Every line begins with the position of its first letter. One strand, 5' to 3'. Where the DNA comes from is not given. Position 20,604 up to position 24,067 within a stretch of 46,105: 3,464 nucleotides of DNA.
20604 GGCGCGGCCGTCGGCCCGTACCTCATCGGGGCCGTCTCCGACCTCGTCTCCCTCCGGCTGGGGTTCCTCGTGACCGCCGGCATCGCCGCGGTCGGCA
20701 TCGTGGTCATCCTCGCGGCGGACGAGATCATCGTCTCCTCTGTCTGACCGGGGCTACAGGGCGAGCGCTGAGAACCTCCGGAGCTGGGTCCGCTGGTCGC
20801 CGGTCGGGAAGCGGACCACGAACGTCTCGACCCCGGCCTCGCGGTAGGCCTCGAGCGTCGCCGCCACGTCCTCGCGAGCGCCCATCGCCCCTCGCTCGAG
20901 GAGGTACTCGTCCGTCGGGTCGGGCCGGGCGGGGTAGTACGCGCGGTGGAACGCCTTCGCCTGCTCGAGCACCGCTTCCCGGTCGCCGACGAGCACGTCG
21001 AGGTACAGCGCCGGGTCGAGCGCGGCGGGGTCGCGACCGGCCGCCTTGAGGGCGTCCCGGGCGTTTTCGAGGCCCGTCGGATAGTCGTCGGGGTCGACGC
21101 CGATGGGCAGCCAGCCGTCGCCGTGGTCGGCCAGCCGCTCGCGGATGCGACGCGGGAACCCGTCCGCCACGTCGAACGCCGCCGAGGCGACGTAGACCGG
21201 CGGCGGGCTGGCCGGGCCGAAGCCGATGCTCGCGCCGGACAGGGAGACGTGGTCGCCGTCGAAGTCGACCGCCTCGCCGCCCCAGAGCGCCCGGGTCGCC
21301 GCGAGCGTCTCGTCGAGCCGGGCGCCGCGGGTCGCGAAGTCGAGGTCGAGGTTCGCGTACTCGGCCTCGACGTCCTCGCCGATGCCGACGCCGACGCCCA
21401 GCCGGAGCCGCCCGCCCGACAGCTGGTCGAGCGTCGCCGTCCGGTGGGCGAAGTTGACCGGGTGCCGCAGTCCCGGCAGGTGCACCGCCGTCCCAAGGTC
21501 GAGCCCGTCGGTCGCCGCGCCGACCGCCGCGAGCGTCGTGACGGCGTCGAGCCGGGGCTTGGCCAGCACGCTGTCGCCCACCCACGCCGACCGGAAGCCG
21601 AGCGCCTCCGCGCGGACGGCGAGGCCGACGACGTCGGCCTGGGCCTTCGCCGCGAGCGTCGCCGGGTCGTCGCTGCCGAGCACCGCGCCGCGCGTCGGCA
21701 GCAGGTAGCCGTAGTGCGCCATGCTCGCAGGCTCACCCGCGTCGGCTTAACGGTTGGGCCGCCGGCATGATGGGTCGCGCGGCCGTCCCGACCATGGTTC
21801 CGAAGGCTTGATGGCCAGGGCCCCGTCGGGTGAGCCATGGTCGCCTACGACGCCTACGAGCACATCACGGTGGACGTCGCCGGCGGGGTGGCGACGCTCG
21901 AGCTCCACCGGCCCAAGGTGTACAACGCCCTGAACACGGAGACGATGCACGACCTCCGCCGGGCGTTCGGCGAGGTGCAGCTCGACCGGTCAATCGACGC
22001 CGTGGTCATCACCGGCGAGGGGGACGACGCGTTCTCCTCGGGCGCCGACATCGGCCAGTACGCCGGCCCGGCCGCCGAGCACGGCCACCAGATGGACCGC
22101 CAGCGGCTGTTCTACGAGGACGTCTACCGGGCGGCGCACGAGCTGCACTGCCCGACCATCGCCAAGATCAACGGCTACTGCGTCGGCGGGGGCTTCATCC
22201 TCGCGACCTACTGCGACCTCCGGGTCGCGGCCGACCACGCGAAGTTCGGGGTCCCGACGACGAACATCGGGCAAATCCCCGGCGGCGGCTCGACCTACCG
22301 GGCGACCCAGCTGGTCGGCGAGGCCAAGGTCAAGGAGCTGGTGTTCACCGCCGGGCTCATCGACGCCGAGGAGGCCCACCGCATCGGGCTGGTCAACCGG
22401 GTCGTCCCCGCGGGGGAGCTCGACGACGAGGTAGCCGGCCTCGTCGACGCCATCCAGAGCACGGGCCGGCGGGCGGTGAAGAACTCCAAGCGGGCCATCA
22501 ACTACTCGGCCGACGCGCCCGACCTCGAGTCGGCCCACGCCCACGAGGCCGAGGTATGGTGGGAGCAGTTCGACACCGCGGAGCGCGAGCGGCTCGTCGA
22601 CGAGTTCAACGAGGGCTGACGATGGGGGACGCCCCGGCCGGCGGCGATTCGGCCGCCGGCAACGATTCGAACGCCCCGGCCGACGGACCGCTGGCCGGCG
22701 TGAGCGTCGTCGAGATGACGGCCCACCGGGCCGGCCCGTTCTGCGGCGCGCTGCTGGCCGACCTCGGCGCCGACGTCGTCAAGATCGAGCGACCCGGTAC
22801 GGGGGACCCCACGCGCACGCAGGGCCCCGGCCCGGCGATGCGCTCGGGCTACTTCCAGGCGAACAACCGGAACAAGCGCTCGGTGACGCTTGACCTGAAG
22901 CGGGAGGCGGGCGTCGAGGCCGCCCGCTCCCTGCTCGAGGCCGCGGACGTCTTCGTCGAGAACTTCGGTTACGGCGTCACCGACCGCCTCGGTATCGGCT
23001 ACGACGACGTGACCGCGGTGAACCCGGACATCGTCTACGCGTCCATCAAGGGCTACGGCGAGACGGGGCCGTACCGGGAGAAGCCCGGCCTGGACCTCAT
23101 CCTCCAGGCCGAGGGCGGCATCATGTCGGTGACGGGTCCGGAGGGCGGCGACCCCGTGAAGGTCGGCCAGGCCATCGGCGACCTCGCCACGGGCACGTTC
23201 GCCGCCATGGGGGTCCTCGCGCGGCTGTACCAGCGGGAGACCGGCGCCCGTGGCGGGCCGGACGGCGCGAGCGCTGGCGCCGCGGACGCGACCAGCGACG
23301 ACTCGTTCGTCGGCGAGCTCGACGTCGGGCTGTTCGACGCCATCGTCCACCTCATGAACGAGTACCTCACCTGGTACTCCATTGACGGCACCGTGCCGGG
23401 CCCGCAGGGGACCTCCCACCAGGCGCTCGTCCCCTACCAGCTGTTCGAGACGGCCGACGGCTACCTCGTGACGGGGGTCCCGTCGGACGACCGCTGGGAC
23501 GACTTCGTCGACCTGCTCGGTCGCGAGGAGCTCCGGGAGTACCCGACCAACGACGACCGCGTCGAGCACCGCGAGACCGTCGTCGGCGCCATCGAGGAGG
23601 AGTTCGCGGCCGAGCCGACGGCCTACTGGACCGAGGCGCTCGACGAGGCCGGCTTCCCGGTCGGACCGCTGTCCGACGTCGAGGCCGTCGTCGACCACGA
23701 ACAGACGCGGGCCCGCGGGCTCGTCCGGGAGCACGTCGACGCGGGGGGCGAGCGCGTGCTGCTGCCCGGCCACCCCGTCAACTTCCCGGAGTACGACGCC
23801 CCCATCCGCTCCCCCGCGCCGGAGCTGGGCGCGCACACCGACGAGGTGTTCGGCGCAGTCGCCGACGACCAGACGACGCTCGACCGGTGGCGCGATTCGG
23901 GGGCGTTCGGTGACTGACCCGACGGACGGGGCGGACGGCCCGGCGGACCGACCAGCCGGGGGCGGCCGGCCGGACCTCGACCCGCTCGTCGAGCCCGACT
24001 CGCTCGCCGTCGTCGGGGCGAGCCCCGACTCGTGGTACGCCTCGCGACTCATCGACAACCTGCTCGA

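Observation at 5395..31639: Paralog-rich organic-acid / CoA-ester enzyme supercluster with no assignable pathway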

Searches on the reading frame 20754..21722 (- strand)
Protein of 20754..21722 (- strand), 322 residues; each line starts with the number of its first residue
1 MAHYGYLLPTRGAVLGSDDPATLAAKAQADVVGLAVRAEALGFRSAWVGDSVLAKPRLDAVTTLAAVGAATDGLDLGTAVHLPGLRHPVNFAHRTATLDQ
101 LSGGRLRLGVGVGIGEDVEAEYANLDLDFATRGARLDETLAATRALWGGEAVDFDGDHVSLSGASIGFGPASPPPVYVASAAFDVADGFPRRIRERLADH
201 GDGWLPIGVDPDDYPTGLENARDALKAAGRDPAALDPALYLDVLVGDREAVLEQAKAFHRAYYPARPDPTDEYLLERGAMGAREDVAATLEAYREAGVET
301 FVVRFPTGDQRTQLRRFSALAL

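Call 7: search_protein_families(library=pfam, proteins=[window:20754-21722:-])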
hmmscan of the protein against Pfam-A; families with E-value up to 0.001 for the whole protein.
window:20754-21722:- (322 aa): 1 family
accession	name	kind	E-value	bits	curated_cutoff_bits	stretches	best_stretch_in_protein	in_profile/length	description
PF00296.26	Bac_luciferase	-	1.9e-50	172.4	27.9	1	16-298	15-288/314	Luciferase-like monooxygenase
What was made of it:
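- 20754..21722 (-): g19, a luciferase-like (probably F420- or FMN-dependent) oxidoreductase. It is not conserved with the island. Pfam Bac_luciferase (call 7).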

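Call 12: search_protein_families(library=ncbifam, proteins=[window:20754-21722:-], max_evalue=1e-10)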
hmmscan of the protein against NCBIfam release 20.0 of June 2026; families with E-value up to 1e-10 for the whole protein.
window:20754-21722:- (322 aa): 21 families
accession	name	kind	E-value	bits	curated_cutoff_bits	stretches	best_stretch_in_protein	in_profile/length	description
TIGR03619.1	F420_Rv2161c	subfamily_domain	2.3e-47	161.6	166.9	1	46-303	30-245/247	TIGR03619 family F420-dependent LLM class oxidoreductase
NF002619.0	PRK02271.1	equivalog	1.9e-25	89.9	276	1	29-252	14-222/329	5,10-methylenetetrahydromethanopterin reductase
TIGR03560.1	F420_Rv1855c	subfamily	4.2e-23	82.3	231.4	1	28-235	12-222/227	TIGR03560 family F420-dependent LLM class oxidoreductase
TIGR04024.1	F420_NP1902A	hypoth_equivalog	1.5e-21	76.5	345.4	1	26-247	12-219/330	TIGR04024 family LLM class F420-dependent oxidoreductase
TIGR03621.1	F420_MSMEG_2516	subfamily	1.7e-21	76.7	213.15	1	25-179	10-156/295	TIGR03621 family F420-dependent LLM class oxidoreductase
TIGR03571.1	lucif_BA3436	subfamily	2.5e-21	76.2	303.9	1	30-225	32-225/304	TIGR03571 family LLM class oxidoreductase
TIGR03554.1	F420_G6P_DH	equivalog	4.2e-21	75.3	420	1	28-187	15-181/331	glucose-6-phosphate dehydrogenase (coenzyme-F420)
TIGR03857.1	F420_MSMEG_2249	hypoth_equivalog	1.1e-20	74.2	218.4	1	25-250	11-220/329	TIGR03857 family LLM class F420-dependent oxidoreductase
TIGR03564.1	F420_MSMEG_4879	subfamily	1.7e-20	73.8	234.25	1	32-180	2-144/265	TIGR03564 family F420-dependent LLM class oxidoreductase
TIGR04465.1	ArgArg_F420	equivalog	3.5e-20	72.4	470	1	31-258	62-285/364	F420-dependent hydroxymycolic acid dehydrogenase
TIGR03555.1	F420_mer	equivalog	1.5e-19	70.6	348.7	1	30-255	13-224/325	5,10-methylenetetrahydromethanopterin reductase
TIGR03854.1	F420_MSMEG_3544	hypoth_equivalog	3.5e-19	69.2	295.6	1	26-318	10-282/290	TIGR03854 family LLM class F420-dependent oxidoreductase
TIGR03557.1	F420_G6P_family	subfamily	6.6e-18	64.9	210.4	1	28-181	12-170/316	TIGR03557 family F420-dependent LLM class oxidoreductase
TIGR03841.1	F420_Rv3093c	subfamily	8.1e-17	61.5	213.65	1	27-179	8-152/298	LLM class F420-dependent oxidoreductase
TIGR03559.1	F420_Rv3520c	subfamily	3.5e-16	59.2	335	1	27-162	11-140/325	LLM class F420-dependent oxidoreductase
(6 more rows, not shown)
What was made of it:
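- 20754..21722 (-): TIGR03619 scores 161.6 bits against a cut-off of 166.9 (call 12).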

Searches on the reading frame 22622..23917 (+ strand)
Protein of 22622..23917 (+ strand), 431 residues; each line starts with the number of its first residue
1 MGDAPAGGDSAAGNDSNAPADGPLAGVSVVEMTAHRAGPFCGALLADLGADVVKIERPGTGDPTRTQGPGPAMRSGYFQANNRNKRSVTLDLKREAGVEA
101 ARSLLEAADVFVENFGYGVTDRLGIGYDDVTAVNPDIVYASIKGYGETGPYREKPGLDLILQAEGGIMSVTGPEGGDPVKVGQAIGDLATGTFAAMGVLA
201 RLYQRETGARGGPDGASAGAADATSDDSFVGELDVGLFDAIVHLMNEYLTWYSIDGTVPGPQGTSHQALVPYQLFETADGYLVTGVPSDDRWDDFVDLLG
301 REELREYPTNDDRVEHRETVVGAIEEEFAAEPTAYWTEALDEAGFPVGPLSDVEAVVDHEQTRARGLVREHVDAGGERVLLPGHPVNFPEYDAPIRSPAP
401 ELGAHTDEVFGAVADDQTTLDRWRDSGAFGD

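Call 7: search_protein_families(library=pfam, proteins=[window:22622-23917:+])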
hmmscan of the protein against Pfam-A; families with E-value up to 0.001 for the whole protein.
window:22622-23917:+ (431 aa): 1 family
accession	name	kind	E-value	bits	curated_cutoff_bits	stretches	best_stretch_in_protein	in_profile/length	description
PF02515.22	CoA_transf_3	-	7e-115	384.5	23.3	1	24-406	1-366/366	CoA-transferase family III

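Call 12: search_protein_families(library=ncbifam, proteins=[window:22622-23917:+], max_evalue=1e-10)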
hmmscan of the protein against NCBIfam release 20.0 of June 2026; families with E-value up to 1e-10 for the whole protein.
window:22622-23917:+ (431 aa): 7 families
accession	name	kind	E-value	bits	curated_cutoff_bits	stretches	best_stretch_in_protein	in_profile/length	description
NF052585.1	SucGlutTfsCaiB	equivalog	5.2e-79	265.7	750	1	21-413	5-388/394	succinate--glutarate CoA-transferase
NF041294.1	Scnl_mescCoAtase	equivalog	7.1e-78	262.4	700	1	24-410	4-380/381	succinyl-CoA:mesaconate CoA-transferase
NF008511.0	PRK11430.1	equivalog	1.4e-67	228.5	522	1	17-406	3-372/381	CoA:oxalate CoA-transferase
NF003809.0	PRK05398.1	subfamily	7.6e-66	222.4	442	1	23-426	4-413/416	formyl-CoA transferase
TIGR03253.1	oxalate_frc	equivalog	1.7e-64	218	504.2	1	23-423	3-410/416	formyl-CoA transferase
NF002914.1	PRK03525.1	equivalog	1.9e-27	96.2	413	1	17-427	3-395/400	L-carnitine CoA-transferase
TIGR04253.1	mesacon_CoA_iso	equivalog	1.3e-14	54.1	725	0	24-205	3-181/403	2-methylfumaryl-CoA isomerase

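Call 83: search_dna_similar(query=window:22622-23917:+, collection=plasmids, mode=protein, max_rows=25, max_evalue=1e-60)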
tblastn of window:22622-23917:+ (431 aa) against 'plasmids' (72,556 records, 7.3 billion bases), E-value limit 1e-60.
Records with a match: 333; places in all: 393; records where one place covers at least 80% of the query: 332.
Best place of each record, by identity: 60-80% 8; <60% 325.
By first word of the organism name: Sinorhizobium 70; Pseudosulfitobacter 30; Azospirillum 28; Rhizobium 23; Cupriavidus 11; Caballeronia 10; Ensifer 9; Natrinema 7; Rhodococcus 7; Halorussus 6; and 67 more.
By predicted mobility (MOB-suite, as given by PLSDB): non-mobilizable 209; mobilizable 75; conjugative 49.
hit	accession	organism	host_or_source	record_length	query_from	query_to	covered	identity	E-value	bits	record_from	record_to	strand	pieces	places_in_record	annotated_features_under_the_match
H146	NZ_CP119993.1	Halomarina sp. PSR21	cell culture,saline soil from Tarim ...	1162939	20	431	96%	73.3%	0e+0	605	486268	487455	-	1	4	record has no annotation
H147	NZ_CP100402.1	Halorussus aquaticus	cell culture,saline soil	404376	22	430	95%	70.9%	6e-179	561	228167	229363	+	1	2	CaiB/BaiF CoA-transferase family protein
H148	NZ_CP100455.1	Halomarina sp. BND7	cell culture,sediment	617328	22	430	95%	70.7%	4e-180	564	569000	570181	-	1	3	CoA transferase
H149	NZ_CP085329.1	Haladaptatus salinisoli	cell culture,saline soil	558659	22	424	94%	71.2%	0e+0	576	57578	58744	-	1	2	CaiB/BaiF CoA-transferase family protein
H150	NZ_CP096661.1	Halorussus limi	cell culture,saline soil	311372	22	424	94%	70.5%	1e-175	551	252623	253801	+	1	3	CoA transferase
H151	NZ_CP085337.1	Haladaptatus halobius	cell culture,saline soil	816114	22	430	95%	68.7%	3e-175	550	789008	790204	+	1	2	CaiB/BaiF CoA-transferase family protein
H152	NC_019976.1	Natronococcus occultus SP4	-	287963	22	431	95%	68.3%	2e-175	551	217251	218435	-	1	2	CoA transferase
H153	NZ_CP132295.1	Natronococcus sp. AD-5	cell culture,sediment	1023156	22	430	95%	68.0%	1e-177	557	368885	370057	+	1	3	record has no annotation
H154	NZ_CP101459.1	Natrononativus amylolyticus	cell culture,sediment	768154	21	421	93%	43.9%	2e-90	306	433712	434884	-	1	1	CaiB/BaiF CoA-transferase family protein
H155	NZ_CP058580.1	Halobaculum salinum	cell culture,saline soil sample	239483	22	431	95%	40.9%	4e-79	274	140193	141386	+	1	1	CoA transferase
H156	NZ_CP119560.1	Haloarcula halophila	cell culture,sediment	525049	24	431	95%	40.8%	2e-82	283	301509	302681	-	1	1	CaiB/BaiF CoA-transferase family protein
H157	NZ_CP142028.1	Haloarcula sp. GH36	cell culture,inland salt lake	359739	24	431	95%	40.8%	3e-82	283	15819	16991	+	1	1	CaiB/BaiF CoA-transferase family protein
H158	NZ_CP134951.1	Halobaculum sp. XH14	cell culture,sediment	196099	22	431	95%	40.3%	4e-77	268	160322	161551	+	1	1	CoA transferase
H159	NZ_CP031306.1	Natronorubrum bangense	Cell culture,The Bange salt-alkaline ...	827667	21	427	94%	40.1%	3e-82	283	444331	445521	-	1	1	CaiB/BaiF CoA-transferase family protein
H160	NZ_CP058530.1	Halobaculum halophilum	cell culture,sediment in salt lake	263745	22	431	95%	39.7%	4e-78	271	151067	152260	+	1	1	CoA transferase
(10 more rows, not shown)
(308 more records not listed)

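Call 92: search_solved_structures(query=window:22622-23917:+, max_evalue=1e-40)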
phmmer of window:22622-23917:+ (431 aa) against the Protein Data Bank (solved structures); distinct sequences matched with E-value up to 1e-40: 20.
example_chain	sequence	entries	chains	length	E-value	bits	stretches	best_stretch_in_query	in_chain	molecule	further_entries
9br7_A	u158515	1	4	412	1.5e-72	248.1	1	22-413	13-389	Succinate--hydroxymethylglutarate CoA-transferase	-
9br6_A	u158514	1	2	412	3e-72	247.1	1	22-413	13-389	Succinate--hydroxymethylglutarate CoA-transferase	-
4ed9_A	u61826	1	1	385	1.8e-61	211.6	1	21-406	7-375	CAIB/BAIF family protein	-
10uh_A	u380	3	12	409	2e-59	204.9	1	23-413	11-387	Formyl-coenzyme a transferase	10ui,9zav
4hl6_A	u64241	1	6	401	6.2e-56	193.4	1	16-405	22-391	Uncharacterized protein YfdE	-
2vjq_A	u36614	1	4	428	1.3e-45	159.4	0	23-212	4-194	FORMYL-COENZYME A TRANSFERASE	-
1p5h_A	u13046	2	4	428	2.6e-45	158.4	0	23-212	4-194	Formyl-coenzyme A transferase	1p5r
2vjn_A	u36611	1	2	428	6.2e-45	157.1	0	23-212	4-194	FORMYL-COENZYME A TRANSFERASE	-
2vjk_A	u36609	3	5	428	6.3e-45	157.1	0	23-212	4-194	FORMYL-COENZYME A TRANSFERASE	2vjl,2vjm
1t4c_A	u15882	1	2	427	7e-45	156.9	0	23-212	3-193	Formyl-CoA:oxalate CoA-transferase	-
2vjp_A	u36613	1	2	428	7.4e-45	156.9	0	23-212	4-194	FORMYL-COENZYME A TRANSFERASE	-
2vjo_A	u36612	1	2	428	1.2e-44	156.2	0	23-212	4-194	FORMYL-COENZYME A TRANSFERASE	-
1vgr_A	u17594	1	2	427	2.5e-44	155.1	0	23-212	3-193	Formyl-coenzyme A transferase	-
1t3z_A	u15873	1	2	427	4.8e-44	154.2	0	23-212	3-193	Formyl-coenzyme A transferase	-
2vjm_B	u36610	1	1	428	6.1e-44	153.8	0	23-212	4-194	FORMYL-COENZYME A TRANSFERASE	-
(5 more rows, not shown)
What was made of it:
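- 22622..23917 (+): g21, CoAT2, a type III CoA-transferase of the SUGCT-like clade. PDB best hit is SUGCT 9BR7, 248 bits (call 92).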
